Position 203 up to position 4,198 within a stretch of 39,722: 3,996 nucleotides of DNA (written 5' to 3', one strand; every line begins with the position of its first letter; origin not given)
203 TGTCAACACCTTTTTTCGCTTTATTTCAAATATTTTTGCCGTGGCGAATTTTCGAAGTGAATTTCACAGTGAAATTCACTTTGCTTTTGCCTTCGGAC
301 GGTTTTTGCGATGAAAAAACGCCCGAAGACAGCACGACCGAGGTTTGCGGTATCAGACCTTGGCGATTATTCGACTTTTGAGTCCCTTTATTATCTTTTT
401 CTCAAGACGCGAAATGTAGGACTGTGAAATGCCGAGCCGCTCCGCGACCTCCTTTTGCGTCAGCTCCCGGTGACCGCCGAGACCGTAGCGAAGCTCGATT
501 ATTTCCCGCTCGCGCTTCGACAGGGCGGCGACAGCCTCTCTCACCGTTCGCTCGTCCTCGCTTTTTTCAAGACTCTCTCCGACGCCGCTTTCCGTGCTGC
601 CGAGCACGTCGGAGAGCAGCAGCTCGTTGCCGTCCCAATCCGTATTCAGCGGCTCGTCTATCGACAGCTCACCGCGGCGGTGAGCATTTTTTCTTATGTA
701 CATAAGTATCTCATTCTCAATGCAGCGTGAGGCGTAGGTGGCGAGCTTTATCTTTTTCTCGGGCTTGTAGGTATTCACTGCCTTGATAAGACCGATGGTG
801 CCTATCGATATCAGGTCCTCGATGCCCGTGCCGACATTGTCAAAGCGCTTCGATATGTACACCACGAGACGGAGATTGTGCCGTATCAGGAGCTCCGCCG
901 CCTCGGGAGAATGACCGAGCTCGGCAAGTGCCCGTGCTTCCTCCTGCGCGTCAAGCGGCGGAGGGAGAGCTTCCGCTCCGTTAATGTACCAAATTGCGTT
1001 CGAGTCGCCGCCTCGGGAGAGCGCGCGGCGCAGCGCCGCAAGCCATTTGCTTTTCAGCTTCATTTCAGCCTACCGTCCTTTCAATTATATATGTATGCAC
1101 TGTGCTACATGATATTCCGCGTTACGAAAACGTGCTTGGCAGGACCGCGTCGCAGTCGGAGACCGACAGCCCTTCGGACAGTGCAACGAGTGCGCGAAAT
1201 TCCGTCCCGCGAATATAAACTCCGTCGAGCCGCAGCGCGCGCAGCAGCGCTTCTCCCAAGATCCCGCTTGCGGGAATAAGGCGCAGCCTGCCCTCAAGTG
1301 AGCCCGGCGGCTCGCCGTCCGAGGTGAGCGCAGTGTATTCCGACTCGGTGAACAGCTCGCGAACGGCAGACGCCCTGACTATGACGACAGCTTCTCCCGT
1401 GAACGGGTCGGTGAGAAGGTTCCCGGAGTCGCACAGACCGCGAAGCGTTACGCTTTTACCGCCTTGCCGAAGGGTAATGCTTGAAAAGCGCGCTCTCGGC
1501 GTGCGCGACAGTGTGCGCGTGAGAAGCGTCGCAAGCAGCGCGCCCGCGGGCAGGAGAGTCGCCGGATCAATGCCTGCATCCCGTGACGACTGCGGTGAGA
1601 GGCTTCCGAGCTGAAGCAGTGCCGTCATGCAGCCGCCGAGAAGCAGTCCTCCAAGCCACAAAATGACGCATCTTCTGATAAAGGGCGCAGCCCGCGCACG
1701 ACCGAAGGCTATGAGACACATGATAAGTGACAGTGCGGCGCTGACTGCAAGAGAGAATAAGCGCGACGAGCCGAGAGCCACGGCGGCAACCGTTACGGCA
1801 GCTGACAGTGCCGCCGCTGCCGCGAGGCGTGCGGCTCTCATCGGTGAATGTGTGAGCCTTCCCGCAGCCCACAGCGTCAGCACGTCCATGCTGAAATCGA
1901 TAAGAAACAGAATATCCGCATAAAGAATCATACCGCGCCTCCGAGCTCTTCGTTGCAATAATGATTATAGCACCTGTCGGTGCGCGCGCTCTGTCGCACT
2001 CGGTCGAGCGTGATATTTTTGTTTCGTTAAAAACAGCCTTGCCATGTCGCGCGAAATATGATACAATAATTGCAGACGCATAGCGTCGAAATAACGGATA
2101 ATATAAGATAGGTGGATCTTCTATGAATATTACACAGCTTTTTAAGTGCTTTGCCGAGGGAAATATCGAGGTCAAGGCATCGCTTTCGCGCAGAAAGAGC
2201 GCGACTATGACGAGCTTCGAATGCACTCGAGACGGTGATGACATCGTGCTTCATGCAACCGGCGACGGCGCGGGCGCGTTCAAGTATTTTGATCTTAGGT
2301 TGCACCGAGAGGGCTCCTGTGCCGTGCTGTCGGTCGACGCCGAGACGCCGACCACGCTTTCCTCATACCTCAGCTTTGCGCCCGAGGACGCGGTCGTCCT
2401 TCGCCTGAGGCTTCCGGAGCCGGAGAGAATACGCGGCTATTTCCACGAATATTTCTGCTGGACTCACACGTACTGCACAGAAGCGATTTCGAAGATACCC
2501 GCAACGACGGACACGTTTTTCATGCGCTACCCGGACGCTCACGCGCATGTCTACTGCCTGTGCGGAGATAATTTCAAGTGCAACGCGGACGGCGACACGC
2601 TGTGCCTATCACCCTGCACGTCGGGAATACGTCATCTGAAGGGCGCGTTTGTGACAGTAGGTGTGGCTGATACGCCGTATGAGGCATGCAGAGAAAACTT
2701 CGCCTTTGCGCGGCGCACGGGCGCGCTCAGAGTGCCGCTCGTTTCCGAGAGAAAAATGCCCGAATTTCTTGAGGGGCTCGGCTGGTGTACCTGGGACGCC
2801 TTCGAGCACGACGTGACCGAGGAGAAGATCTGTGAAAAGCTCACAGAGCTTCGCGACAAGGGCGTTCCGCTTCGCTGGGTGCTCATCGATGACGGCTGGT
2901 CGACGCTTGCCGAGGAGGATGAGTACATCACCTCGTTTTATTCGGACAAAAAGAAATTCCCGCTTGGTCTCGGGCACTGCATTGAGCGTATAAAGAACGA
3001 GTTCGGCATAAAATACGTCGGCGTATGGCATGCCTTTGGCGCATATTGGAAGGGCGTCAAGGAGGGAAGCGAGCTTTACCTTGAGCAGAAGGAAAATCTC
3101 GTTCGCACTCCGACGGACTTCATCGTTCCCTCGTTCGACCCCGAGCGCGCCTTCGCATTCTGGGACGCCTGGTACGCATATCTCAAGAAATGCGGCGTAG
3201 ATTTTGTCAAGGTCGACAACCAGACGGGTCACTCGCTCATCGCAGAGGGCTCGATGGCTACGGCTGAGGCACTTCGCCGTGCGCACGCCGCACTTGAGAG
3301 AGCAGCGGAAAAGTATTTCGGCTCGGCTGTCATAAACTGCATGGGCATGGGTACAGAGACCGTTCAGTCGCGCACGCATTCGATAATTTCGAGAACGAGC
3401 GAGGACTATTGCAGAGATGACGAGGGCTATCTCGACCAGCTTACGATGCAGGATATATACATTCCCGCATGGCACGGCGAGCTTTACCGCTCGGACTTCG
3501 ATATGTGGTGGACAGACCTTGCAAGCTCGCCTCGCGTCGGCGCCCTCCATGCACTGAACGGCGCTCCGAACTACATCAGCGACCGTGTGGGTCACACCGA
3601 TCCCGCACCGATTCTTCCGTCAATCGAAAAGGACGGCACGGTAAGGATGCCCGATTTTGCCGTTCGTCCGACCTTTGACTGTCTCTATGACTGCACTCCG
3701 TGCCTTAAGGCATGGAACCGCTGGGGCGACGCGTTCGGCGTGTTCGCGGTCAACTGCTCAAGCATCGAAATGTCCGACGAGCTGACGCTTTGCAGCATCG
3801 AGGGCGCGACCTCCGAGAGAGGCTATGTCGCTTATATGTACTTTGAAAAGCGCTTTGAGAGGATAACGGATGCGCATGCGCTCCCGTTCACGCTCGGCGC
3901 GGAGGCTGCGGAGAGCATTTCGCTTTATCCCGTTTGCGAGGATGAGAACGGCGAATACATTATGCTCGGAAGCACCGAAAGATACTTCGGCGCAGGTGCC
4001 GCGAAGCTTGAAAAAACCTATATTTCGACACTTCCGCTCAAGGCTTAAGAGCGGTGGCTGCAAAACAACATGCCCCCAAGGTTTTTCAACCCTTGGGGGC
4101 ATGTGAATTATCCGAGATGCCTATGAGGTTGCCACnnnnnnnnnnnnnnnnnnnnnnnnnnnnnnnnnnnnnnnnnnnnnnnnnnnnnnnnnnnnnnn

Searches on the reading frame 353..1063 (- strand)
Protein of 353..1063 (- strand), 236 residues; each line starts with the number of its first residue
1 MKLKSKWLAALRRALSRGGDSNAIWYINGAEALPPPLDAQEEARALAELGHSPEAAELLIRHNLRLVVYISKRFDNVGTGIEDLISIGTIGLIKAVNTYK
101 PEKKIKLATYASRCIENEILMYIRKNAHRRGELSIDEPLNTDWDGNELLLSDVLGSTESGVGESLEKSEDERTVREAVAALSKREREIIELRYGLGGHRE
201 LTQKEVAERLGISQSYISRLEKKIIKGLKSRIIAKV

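Call 80: search_protein_families(library=pfam, proteins=[window:353-1063:-], max_evalue=0.001)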
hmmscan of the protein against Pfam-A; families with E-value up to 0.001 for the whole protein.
window:353-1063:- (236 aa): 9 families
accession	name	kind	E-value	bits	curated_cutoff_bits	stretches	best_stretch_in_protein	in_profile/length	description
PF04542.20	Sigma70_r2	-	3.4e-16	59.2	24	1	59-127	1-69/71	Sigma-70 region 2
PF04545.22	Sigma70_r4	-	3e-15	55.9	24.1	1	178-229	2-49/50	Sigma-70, region 4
PF01381.28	HTH_3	-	5.7e-08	33.1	23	1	199-223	8-32/55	Helix-turn-helix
PF08281.18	Sigma70_r4_2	-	3.7e-06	26.9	25.7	1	173-215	3-41/54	Sigma-70, region 4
PF13560.12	HTH_31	-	1.3e-05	25.8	27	1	198-222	12-36/64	Helix-turn-helix domain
PF12844.13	HTH_19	-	8.7e-05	22.8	30.2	1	198-229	10-40/64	Helix-turn-helix domain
PF12802.13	MarR_2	-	8.9e-05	23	27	0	196-220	15-40/61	MarR family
PF13744.12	HTH_37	-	0.00034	20.8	27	0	198-224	29-55/80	Helix-turn-helix domain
PF13413.12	HTH_25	-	0.0008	19.6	24.6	0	199-234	9-44/62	Helix-turn-helix domain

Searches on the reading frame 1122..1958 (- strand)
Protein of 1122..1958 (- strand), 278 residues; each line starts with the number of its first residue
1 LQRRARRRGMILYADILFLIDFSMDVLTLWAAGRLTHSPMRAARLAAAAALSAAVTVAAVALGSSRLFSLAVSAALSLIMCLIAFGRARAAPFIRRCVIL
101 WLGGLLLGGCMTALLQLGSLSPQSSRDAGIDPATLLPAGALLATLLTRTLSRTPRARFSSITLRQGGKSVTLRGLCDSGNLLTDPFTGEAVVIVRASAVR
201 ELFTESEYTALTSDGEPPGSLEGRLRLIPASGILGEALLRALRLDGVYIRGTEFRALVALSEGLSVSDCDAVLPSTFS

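Call 80: search_protein_families(library=pfam, proteins=[window:1122-1958:-], max_evalue=0.001)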
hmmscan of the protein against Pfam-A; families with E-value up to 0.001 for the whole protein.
window:1122-1958:- (278 aa): 1 family
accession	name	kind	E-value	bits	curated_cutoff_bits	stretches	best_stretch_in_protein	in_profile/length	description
PF03419.18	Peptidase_U4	-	3.6e-44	151.6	28.4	1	12-256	2-261/284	Sporulation factor SpoIIGA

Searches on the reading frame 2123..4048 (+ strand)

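Call 80: search_protein_families(library=pfam, proteins=[window:2123-4048:+], max_evalue=0.001)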
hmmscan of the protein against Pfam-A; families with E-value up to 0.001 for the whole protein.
window:2123-4048:+ (641 aa): 2 families
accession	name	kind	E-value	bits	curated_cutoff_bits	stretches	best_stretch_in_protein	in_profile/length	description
PF05691.18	Raffinose_syn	-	5.5e-45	153.9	20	2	280-545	290-586/750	Raffinose synthase or seed imbibition protein Sip1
PF01055.32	Glyco_hydro_31_2nd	-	3.6e-07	30.3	23.5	1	212-414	4-205/328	Glycosyl hydrolases family 31 TIM-barrel domain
